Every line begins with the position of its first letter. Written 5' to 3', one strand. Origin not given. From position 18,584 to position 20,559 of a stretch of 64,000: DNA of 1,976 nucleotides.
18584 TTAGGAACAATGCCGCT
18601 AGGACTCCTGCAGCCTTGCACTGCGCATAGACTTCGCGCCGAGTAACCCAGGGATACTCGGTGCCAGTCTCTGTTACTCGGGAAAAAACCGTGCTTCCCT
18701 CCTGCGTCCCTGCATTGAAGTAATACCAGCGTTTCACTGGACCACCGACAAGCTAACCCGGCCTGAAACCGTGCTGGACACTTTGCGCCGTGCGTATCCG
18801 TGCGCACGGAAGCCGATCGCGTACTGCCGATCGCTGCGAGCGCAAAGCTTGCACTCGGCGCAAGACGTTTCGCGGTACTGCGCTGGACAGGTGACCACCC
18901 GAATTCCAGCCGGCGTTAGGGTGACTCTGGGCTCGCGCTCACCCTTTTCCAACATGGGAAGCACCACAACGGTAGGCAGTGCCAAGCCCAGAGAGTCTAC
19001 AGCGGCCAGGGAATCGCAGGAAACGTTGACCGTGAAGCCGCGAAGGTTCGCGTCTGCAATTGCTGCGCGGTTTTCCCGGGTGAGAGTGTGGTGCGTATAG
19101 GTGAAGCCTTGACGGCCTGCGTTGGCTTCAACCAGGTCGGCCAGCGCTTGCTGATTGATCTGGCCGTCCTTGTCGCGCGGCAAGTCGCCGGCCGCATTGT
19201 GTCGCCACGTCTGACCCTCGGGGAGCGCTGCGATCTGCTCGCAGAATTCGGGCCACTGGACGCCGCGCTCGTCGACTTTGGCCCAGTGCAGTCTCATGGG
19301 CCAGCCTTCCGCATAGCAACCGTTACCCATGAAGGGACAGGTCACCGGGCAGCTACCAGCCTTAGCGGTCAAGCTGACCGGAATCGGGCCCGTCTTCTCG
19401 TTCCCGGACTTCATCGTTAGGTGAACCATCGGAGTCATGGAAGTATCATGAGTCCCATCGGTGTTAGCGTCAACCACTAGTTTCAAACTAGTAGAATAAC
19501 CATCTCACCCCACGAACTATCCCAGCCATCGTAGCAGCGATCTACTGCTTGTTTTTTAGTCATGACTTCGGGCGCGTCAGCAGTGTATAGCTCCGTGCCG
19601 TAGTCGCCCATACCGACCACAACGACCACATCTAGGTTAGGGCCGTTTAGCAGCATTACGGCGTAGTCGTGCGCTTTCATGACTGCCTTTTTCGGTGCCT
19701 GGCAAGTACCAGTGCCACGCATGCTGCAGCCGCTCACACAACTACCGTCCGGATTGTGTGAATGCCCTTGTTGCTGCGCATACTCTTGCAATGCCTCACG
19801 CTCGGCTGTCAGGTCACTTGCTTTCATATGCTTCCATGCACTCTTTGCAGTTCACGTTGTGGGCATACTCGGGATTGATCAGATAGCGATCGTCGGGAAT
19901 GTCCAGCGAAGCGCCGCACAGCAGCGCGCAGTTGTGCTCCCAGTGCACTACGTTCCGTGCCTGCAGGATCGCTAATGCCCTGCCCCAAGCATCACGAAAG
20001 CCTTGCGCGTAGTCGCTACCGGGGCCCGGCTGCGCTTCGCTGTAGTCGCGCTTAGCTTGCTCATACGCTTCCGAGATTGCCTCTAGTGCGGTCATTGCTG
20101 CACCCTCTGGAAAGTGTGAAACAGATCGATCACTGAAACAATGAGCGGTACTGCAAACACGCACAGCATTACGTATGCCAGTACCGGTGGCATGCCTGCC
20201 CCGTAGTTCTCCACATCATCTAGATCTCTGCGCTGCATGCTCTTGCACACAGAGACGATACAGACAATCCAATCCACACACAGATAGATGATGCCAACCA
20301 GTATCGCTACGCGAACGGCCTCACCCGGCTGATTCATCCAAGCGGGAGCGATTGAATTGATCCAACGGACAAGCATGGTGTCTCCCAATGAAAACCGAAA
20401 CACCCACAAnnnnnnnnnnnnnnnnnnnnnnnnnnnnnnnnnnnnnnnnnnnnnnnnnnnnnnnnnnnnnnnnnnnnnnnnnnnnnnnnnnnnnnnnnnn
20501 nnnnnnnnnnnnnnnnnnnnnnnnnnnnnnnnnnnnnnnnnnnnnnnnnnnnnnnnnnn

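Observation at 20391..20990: ~600-nt ornate non-coding RNA candidate in the early region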

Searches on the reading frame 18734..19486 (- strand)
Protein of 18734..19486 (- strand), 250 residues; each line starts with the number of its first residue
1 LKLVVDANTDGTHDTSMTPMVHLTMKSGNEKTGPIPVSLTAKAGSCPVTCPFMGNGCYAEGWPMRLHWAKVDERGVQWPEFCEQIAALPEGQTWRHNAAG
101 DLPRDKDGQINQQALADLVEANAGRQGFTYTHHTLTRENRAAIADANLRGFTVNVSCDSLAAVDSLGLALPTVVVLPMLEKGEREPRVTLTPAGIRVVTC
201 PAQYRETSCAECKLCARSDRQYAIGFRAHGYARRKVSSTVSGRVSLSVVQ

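Call 12: search_protein_families(library=phrogs, proteins=[window:18734-19486:-])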
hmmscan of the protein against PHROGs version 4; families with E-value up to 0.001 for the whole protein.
window:18734-19486:- (250 aa): 1 family
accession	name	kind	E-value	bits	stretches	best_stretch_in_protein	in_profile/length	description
phrog_2554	-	unknown function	5.1e-45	155.4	1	18-238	300-521/529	-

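Call 14: find_related_loci(query=window:18734-19486:-, collection=viral_contigs, flank=5000)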
Query window:18734-19486:- (250 aa) in viral_contigs; peptide patterns used: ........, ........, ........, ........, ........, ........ (x = any residue, [..] = any of these).
12 stretches matched a pattern; 5 encode a relative of the query (tblastn E <= 1e-3); 5 distinct loci.
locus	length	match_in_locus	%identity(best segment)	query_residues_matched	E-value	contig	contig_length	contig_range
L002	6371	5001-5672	51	20-242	3e-68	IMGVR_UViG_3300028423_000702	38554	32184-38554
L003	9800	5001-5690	47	16-241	2e-57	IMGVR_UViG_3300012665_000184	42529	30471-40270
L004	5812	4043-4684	50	18-236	1e-54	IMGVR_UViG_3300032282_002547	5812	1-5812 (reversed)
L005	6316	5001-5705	44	17-245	7e-52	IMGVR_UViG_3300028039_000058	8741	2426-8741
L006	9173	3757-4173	28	85-240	3e-4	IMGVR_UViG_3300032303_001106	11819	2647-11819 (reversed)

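Call 49: search_protein_families(library=pfam, proteins=[window:18734-19486:-], max_evalue=0.1)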
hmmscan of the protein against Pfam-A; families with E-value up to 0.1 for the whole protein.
window:18734-19486:- (250 aa): 2 families
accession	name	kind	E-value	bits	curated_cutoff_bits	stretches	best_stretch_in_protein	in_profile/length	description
PF23872.1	DUF7227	-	1.6e-74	250.7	27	1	21-240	3-221/223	Domain of unknown function (DUF7227)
PF01976.22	DUF116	-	0.031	14.2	25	1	163-216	17-72/155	Protein of unknown function DUF116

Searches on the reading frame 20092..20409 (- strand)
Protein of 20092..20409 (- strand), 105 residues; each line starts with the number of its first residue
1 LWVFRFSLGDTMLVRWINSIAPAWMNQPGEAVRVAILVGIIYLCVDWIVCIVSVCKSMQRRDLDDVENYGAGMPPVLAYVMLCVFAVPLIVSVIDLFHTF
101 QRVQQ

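Call 12: search_protein_families(library=phrogs, proteins=[window:20092-20409:-])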
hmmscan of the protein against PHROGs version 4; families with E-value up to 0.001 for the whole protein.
window:20092-20409:- (105 aa): 0 families

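Call 25: find_homologous_proteins(query=window:20092-20376:-)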
Query window:20092-20376:- (94 aa): 2 proteins with E <= 0.001 among 2 candidates.
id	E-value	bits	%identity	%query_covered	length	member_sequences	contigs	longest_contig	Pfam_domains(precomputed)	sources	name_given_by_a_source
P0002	3.3e-46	173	100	86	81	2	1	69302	-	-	-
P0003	4.4e-46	173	84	100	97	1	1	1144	-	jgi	jgi:hypothetical protein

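Call 27: find_encoding_contigs(protein=P0003, flank=5000)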
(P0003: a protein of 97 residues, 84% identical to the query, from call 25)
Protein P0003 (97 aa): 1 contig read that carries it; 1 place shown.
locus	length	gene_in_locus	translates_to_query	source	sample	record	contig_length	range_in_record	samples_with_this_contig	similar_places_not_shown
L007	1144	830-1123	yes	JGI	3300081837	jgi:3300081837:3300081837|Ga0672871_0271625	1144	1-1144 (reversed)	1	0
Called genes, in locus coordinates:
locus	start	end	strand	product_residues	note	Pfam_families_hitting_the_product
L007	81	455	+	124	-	-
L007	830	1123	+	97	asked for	-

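Call 35: find_related_loci(query=A3, collection=metagenome_contigs, flank=2500)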
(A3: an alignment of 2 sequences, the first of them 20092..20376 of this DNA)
Query A3 (94 aa) in metagenome_contigs; peptide patterns used: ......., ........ (x = any residue, [..] = any of these).
123 stretches matched a pattern, but none encodes a relative of the query by tblastn (E <= 1e-3).

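Call 36: find_related_loci(query=A3, collection=viral_contigs, flank=2500)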
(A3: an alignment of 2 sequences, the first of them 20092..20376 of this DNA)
Query A3 (94 aa) in viral_contigs; peptide patterns used: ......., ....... (x = any residue, [..] = any of these).
37 stretches matched a pattern, but none encodes a relative of the query by tblastn (E <= 1e-3).

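Call 49: search_protein_families(library=pfam, proteins=[window:20092-20376:-], max_evalue=0.1)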
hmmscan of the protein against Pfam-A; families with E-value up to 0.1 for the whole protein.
window:20092-20376:- (94 aa): 0 families
